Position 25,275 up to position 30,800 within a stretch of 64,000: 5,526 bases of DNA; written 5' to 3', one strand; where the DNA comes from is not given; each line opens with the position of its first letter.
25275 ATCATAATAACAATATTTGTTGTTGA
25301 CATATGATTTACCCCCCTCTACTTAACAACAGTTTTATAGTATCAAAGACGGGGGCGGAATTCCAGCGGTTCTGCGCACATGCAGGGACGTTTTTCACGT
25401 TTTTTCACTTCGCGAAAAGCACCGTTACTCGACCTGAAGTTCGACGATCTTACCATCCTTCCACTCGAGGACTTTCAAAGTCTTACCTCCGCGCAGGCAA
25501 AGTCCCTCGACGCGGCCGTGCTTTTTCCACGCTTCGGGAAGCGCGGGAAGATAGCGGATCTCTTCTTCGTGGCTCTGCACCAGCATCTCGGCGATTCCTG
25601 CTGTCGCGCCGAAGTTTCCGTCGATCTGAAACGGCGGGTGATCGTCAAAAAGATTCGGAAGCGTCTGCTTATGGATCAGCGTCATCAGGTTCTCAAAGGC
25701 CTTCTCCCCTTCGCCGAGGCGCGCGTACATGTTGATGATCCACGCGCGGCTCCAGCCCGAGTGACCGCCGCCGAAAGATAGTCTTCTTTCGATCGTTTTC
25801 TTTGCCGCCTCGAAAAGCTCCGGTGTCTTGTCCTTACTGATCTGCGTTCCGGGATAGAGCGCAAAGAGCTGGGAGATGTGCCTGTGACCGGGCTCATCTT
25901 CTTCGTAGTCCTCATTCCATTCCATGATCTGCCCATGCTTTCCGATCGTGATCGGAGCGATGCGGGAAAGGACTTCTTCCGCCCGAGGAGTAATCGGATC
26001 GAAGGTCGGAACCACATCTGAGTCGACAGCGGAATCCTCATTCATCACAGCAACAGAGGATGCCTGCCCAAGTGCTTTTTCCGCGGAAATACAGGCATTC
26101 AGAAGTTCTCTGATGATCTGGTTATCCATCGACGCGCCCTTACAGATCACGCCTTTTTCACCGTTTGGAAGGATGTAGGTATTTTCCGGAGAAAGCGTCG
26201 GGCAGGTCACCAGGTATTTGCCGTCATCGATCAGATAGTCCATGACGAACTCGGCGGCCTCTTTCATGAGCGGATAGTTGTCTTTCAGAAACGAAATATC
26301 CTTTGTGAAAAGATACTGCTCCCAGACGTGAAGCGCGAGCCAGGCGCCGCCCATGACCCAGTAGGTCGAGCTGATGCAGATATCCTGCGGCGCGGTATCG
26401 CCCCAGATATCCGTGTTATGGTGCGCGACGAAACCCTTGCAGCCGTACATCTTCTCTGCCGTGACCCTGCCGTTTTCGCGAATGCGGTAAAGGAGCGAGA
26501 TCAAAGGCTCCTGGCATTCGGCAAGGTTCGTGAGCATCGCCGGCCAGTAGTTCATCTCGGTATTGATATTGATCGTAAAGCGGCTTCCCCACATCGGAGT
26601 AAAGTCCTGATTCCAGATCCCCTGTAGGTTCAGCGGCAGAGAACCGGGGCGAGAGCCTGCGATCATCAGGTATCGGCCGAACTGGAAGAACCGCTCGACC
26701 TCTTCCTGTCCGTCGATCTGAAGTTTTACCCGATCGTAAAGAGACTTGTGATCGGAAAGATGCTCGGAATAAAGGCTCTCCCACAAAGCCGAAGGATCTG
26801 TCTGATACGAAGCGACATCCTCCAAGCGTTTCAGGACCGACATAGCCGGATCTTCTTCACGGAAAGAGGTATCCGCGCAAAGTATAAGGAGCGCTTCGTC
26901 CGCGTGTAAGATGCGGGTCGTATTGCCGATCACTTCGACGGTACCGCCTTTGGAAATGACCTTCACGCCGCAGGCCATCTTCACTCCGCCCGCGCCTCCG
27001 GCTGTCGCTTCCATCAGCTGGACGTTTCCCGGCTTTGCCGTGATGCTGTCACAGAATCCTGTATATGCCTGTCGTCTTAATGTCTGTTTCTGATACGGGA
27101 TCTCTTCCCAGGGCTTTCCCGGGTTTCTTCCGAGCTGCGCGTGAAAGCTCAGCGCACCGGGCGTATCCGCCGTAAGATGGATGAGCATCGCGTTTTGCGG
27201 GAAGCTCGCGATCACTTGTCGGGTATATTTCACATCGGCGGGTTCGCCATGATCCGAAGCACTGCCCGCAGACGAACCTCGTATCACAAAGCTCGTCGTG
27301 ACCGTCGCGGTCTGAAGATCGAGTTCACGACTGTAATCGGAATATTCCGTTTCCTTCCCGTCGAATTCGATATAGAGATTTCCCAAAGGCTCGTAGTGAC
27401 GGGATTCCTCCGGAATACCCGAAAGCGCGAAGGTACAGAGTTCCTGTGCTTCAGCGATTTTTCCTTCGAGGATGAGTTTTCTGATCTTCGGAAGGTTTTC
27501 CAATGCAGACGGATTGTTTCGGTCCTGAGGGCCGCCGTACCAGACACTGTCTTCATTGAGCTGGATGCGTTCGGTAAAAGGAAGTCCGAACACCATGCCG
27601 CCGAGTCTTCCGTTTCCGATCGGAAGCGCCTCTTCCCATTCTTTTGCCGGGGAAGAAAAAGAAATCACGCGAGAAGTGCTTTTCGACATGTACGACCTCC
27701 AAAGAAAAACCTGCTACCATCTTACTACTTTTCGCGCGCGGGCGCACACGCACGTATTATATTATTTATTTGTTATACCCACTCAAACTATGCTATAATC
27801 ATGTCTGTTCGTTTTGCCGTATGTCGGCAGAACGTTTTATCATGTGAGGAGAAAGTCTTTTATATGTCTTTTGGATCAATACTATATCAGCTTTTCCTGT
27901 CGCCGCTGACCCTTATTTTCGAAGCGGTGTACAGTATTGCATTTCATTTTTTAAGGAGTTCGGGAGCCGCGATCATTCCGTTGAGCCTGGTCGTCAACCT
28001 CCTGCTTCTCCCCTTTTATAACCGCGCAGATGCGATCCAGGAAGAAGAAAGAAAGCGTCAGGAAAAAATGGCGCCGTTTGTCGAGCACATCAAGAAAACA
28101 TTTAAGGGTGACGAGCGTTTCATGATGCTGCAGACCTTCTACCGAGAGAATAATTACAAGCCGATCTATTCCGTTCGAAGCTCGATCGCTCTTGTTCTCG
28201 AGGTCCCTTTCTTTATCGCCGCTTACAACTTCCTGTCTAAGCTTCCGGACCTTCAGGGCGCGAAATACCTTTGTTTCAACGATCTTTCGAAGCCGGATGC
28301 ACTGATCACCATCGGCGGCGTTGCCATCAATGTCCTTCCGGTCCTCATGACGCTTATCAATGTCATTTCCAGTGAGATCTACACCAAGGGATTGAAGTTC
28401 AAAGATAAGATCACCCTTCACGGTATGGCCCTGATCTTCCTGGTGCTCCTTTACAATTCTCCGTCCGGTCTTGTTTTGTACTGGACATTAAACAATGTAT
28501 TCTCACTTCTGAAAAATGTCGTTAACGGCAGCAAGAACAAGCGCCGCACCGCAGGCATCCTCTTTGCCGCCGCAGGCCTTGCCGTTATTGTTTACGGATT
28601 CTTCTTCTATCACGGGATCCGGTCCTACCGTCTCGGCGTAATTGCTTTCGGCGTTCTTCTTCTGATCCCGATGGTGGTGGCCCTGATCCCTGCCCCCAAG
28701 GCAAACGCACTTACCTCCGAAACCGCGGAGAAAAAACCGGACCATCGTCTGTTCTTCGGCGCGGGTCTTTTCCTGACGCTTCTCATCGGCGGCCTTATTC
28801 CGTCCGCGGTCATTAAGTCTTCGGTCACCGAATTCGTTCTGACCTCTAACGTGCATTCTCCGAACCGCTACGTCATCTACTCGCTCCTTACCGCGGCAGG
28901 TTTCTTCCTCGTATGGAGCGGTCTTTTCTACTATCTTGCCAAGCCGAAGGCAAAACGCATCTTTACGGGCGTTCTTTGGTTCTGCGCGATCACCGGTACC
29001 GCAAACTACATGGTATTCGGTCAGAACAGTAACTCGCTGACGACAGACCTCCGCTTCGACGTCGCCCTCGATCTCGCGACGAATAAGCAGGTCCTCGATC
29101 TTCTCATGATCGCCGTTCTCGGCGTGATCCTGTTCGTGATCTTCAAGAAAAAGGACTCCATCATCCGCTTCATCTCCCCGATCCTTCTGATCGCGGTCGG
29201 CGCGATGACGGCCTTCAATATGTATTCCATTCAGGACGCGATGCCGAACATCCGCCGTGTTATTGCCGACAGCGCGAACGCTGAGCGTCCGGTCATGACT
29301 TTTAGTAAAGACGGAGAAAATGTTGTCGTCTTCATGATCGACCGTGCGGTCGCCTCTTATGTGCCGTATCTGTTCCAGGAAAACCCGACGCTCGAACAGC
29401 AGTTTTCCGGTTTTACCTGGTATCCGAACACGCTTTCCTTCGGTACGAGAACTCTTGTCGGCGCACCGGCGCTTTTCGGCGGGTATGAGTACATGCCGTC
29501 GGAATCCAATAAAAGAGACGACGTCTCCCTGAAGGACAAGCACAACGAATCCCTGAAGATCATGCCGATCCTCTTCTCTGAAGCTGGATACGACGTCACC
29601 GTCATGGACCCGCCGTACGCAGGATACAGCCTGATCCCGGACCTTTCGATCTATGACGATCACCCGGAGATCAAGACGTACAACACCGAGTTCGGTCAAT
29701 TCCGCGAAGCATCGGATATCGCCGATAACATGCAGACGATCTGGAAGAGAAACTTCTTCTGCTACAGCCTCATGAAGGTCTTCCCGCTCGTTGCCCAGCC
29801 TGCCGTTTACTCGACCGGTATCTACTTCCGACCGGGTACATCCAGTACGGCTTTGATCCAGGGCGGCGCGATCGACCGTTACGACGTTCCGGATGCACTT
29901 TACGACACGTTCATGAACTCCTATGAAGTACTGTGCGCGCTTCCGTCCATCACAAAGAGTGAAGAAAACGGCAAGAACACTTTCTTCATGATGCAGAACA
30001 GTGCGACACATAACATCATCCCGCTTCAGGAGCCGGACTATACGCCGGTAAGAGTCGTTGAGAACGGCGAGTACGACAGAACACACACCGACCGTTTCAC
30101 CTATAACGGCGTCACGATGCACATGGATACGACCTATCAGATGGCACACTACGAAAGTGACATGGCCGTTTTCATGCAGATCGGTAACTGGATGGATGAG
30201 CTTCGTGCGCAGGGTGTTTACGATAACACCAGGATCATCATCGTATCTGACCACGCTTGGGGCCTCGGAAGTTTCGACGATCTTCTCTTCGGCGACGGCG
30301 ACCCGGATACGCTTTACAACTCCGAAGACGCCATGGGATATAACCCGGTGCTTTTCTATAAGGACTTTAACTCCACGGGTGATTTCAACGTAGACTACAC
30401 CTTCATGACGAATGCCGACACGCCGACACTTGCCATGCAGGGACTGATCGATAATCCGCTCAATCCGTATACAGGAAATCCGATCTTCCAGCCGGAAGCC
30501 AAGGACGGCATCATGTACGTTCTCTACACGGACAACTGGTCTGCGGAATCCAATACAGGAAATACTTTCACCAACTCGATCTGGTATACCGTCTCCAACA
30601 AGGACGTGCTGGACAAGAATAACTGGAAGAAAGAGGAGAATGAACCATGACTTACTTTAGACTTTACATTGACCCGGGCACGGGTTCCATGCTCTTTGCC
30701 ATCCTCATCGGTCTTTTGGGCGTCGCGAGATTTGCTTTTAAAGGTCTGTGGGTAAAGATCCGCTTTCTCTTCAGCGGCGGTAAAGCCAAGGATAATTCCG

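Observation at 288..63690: The 10-mer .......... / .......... is strongly over-represented and concentrated at gene junctions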

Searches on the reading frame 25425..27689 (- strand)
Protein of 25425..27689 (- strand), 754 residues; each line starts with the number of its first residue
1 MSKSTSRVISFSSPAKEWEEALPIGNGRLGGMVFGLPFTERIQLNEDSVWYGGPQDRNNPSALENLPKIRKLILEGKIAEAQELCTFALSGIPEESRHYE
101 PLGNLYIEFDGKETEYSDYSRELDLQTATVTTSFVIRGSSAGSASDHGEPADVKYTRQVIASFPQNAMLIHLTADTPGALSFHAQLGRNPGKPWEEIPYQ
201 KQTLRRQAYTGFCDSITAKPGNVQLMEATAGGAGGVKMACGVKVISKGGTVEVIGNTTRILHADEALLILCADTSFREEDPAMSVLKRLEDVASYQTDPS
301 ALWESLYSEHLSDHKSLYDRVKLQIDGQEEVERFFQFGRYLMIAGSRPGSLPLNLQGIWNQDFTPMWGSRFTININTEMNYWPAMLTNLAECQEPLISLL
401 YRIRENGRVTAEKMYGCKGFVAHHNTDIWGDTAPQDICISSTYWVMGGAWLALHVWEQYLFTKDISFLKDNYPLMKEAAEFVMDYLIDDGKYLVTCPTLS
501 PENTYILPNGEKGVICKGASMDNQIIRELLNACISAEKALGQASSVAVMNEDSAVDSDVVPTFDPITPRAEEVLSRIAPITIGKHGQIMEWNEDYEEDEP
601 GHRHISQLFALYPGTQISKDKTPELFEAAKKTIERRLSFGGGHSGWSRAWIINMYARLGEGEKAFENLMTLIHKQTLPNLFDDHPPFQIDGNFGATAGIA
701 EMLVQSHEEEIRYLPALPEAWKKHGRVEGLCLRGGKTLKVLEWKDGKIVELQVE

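Call 7: search_protein_families(library=pfam, proteins=[window:25425-27689:-])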
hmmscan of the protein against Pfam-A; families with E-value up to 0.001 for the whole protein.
window:25425-27689:- (754 aa): 3 families
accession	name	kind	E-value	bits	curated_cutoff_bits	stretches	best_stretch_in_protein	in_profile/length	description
PF22124.2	Glyco_hydro_95_cat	-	1.2e-159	532.1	27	1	305-703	4-408/408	Glycosyl hydrolase family 95 catalytic domain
PF14498.12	Glyco_hyd_65N_2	-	8.2e-61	206.4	27.7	1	10-278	2-233/234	Glycosyl hydrolase family 65, N-terminal domain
PF21307.2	Glyco_hydro_95_C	-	9.3e-11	42.5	27.6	1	705-753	1-47/94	Glycoside hydrolase family 95, C-terminal domain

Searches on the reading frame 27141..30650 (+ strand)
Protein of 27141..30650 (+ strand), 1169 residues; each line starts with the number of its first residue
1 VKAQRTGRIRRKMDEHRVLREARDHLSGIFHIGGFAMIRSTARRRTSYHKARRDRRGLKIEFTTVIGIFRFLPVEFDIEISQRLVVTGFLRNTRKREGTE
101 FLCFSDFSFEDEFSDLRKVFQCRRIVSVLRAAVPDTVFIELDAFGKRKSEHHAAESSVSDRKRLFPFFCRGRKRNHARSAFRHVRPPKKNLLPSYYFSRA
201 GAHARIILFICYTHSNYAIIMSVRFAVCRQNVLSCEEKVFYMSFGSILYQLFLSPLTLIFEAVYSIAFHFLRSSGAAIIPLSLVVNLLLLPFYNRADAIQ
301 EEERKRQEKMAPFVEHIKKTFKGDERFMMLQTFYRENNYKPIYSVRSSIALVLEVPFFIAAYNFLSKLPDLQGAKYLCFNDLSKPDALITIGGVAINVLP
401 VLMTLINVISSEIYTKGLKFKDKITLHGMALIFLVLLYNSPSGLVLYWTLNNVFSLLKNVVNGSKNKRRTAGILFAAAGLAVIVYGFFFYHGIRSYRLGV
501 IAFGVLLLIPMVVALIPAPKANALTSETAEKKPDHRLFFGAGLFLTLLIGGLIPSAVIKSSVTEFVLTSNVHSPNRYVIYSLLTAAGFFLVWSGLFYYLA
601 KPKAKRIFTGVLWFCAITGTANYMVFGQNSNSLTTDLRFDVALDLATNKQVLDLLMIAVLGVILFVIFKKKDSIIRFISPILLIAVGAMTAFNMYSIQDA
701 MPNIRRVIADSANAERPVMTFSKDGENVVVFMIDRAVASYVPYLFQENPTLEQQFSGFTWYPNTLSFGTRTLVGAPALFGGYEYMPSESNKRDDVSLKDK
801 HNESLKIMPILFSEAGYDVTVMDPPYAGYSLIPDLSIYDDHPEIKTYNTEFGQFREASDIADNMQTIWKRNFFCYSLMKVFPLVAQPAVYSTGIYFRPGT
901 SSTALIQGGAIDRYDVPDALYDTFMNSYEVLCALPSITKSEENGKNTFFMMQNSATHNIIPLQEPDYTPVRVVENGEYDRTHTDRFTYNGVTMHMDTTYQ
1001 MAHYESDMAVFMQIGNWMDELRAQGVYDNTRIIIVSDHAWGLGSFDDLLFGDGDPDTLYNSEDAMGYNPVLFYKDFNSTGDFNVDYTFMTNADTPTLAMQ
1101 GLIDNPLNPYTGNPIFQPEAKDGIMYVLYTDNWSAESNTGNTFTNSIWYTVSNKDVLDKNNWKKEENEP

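Call 7: search_protein_families(library=pfam, proteins=[window:27141-30650:+])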
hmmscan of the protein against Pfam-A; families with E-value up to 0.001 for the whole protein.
window:27141-30650:+ (1169 aa): 2 families
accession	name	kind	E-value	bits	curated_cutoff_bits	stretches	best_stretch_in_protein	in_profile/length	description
PF02096.25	60KD_IMP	-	2.5e-22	80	35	1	275-461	2-160/163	60Kd inner membrane protein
PF00884.28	Sulfatase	-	1.1e-07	32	25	1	727-1044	2-247/301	Sulfatase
